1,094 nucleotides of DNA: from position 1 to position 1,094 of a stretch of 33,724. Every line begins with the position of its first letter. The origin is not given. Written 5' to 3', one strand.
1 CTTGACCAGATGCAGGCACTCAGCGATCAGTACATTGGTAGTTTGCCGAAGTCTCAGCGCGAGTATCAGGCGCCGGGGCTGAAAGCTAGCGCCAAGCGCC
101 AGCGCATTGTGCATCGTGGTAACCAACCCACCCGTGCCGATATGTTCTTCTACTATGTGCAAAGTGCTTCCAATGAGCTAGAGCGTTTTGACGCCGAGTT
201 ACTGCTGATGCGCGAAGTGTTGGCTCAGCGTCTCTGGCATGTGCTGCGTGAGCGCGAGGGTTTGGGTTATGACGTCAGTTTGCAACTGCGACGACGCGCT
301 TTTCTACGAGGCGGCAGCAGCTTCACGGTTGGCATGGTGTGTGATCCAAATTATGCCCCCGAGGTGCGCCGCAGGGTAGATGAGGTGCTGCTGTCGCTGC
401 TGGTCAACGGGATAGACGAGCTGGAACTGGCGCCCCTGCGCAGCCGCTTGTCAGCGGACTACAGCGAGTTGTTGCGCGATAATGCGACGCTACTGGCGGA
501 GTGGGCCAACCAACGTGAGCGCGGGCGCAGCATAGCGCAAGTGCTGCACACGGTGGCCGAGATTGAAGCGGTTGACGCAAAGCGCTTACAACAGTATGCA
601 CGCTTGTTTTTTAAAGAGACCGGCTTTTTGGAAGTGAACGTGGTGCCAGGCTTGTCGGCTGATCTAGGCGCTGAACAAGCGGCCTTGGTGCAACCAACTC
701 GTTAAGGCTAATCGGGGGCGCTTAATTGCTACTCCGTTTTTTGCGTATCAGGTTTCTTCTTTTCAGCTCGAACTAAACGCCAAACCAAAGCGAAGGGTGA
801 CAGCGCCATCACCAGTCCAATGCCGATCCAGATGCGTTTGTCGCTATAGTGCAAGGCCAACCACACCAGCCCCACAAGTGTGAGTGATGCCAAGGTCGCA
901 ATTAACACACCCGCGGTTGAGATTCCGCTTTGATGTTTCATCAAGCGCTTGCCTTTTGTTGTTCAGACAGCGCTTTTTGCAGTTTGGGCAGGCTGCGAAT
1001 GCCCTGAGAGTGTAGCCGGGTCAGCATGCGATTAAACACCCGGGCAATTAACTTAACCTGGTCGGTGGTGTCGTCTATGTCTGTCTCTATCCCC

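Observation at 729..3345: Receiver, sensor and mini-membrane-protein operon whose sensor ends in a catalytically degenerate DnaQ-like exonuclease domain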

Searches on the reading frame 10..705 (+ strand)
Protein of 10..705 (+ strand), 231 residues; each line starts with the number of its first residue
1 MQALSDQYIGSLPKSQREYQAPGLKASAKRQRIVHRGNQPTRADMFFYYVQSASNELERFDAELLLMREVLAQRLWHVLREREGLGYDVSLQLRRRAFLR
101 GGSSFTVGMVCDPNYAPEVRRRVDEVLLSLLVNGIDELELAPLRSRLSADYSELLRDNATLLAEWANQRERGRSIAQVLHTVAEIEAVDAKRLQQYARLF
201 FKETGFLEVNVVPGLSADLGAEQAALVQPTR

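Call 48: search_protein_families(library=pfam, proteins=[window:10-705:+], max_evalue=0.00001)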
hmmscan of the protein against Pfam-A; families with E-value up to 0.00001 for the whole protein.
window:10-705:+ (231 aa): 1 family
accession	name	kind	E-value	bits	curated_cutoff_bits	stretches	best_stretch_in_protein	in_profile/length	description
PF05193.26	Peptidase_M16_C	-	5.5e-10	39.9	23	1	2-144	34-178/181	Peptidase M16 inactive domain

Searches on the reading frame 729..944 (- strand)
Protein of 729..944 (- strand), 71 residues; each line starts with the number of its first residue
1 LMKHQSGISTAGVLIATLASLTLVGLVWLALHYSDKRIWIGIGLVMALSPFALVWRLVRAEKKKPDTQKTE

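Call 3: search_protein_families(library=pfam, proteins=[window:729-944:-], max_evalue=1)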
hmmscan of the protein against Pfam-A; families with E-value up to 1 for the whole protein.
window:729-944:- (71 aa): 6 families
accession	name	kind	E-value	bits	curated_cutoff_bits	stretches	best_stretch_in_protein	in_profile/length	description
PF06667.17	PspB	-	0.0046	17.4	25.6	1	18-37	10-29/73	Phage shock protein B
PF03899.21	ATP-synt_I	-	0.01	16.7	25.1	1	14-63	3-52/99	ATP synthase I chain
PF01040.23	UbiA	-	0.013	15.2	34.2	1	7-68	182-242/250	UbiA prenyltransferase family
PF13567.11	DUF4131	-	0.015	15.5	31.6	1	9-65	4-58/165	Domain of unknown function (DUF4131)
PF06422.18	PDR_CDR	-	0.098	13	20.5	1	29-70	35-78/92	CDR ABC transporter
PF06781.17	CrgA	-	0.36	11.5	24.8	1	10-37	31-58/89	Cell division protein CrgA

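Call 4: search_protein_families(library=ncbifam, proteins=[window:729-944:-], max_evalue=1)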
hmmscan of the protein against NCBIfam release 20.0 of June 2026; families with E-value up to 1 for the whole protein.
window:729-944:- (71 aa): 5 families
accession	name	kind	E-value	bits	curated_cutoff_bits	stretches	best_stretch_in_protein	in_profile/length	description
NF009250.0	PRK12604.1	equivalog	0.023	15.3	100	1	13-59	33-78/84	putative monovalent cation/H+ antiporter subunit F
NF009242.0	PRK12599.1-1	equivalog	0.062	13.7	89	1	13-51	34-71/86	putative monovalent cation/H+ antiporter subunit F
NF007414.0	PRK09952.1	equivalog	0.066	12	538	1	10-54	290-334/438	shikimate transporter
TIGR02976.1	phageshock_pspB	equivalog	0.072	13.4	51.7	1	13-37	6-30/75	envelope stress response membrane protein PspB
NF011333.0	PRK14749.1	equivalog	0.17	11.7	57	1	40-55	8-23/30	cytochrome bd-II oxidase subunit CbdX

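Call 92: search_protein_families(library=padloc, proteins=[window:729-941:-], max_evalue=0.01)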
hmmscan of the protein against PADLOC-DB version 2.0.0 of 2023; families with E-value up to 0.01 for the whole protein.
window:729-941:- (70 aa): 0 families
